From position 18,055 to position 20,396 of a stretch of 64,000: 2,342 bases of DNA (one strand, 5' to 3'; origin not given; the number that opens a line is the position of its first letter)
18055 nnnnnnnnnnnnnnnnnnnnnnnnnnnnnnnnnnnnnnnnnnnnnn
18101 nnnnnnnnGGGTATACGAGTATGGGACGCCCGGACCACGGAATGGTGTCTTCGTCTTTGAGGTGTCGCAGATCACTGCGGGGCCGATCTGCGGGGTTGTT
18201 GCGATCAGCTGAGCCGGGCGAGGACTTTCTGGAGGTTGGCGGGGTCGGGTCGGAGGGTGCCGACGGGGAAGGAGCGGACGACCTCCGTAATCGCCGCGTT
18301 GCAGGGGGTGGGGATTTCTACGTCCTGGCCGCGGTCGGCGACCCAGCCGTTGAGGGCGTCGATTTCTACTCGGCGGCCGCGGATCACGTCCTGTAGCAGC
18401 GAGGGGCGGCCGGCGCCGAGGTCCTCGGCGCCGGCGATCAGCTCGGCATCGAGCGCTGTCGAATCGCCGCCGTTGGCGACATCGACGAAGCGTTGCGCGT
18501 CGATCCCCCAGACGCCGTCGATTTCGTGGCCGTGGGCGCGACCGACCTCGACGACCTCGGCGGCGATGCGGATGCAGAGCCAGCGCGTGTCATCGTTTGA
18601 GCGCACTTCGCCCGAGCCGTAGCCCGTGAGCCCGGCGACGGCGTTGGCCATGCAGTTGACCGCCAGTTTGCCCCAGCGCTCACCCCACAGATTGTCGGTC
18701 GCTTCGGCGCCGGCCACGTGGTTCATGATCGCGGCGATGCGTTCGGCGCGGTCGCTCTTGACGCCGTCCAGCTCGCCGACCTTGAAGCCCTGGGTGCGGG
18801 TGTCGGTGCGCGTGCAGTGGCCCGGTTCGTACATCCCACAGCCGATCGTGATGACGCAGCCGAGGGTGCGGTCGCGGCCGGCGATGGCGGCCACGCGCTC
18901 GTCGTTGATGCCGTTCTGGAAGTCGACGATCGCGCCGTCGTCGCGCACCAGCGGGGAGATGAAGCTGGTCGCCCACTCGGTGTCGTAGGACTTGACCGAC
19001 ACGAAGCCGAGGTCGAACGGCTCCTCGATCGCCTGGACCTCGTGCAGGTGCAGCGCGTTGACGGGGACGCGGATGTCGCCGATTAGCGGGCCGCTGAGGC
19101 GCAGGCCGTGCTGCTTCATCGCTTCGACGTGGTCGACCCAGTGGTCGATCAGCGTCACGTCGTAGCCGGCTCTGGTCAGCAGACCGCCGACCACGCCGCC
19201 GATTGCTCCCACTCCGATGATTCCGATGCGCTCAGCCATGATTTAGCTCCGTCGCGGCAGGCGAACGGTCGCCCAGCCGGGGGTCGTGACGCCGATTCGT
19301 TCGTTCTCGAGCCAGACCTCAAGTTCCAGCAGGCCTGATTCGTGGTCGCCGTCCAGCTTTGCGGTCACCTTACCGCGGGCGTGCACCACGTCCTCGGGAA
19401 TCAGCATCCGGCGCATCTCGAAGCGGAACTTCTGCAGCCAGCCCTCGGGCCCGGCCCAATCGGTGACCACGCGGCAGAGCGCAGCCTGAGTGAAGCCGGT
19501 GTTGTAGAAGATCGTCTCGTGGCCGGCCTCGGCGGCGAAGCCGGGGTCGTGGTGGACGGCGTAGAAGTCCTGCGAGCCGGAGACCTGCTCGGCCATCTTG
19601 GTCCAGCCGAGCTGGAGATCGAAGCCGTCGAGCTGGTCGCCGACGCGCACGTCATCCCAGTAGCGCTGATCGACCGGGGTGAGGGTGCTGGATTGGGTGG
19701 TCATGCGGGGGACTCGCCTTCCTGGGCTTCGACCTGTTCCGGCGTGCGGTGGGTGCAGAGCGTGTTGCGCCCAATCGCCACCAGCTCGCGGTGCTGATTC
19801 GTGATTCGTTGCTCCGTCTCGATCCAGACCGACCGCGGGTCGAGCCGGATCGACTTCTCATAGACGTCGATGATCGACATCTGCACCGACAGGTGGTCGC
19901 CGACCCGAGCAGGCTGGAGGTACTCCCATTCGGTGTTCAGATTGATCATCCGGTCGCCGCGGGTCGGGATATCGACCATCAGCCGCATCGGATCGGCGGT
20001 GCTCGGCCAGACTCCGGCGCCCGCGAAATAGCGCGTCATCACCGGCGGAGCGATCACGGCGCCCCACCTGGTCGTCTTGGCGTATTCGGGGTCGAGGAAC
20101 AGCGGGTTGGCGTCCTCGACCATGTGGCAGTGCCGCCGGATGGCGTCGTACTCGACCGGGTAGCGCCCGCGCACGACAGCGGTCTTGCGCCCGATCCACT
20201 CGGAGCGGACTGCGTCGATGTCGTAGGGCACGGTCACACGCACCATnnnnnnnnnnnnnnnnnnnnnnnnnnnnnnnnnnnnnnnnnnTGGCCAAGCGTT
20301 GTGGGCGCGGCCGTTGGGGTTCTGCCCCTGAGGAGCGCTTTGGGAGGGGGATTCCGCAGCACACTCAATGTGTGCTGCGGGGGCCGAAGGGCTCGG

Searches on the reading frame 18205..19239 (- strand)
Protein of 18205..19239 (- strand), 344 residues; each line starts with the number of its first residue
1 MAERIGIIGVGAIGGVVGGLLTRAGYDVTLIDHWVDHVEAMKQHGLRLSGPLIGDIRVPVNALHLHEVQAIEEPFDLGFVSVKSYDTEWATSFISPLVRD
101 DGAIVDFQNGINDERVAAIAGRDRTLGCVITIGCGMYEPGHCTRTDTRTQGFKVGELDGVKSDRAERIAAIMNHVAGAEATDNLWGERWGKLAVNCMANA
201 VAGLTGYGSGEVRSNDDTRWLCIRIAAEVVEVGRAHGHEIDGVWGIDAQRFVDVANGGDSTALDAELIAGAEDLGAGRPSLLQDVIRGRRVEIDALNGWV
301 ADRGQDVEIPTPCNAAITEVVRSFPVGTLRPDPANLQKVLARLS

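Call 28: search_protein_families(library=pfam, proteins=[window:18205-19239:-], max_evalue=0.001)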
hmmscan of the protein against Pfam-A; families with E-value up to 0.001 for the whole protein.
window:18205-19239:- (344 aa): 3 families
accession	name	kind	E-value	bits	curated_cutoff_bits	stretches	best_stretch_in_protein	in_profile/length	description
PF02558.23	ApbA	-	1.1e-31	109.9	22.2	1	5-158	1-149/150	Ketopantoate reductase PanE/ApbA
PF08546.17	ApbA_C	-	6e-26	91.7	22.7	1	183-322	1-122/125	Ketopantoate reductase PanE/ApbA C terminal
PF03721.20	UDPG_MGDP_dh_N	-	0.00081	19.5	27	0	4-47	2-45/187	UDP-glucose/GDP-mannose dehydrogenase family, NAD binding domain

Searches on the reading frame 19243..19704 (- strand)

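Call 28: search_protein_families(library=pfam, proteins=[window:19243-19704:-], max_evalue=0.001)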
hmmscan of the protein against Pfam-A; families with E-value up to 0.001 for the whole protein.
window:19243-19704:- (153 aa): 1 family
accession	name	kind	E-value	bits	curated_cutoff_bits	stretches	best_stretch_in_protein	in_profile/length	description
PF01575.25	MaoC_dehydratas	-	0.00018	21.5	27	1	44-122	30-110/123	MaoC like domain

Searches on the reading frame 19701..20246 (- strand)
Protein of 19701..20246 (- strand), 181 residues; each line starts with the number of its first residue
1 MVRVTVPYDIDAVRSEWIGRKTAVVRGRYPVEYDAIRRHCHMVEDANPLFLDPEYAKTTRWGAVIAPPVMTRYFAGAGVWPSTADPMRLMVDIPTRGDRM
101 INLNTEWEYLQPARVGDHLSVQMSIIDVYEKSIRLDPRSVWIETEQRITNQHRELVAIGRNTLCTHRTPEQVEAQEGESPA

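Call 28: search_protein_families(library=pfam, proteins=[window:19701-20246:-], max_evalue=0.001)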
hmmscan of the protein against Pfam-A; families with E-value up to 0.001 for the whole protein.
window:19701-20246:- (181 aa): 1 family
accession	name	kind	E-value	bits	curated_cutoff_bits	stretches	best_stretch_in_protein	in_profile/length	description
PF13452.11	FAS1_DH_region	-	1.3e-19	71.1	22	1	17-157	2-130/132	FAS1-like, dehydratase domain region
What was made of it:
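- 19701..20246 (-): FAS1-like / MaoC-type dehydratase subunit, the gene downstream of the LRR array. call 28.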
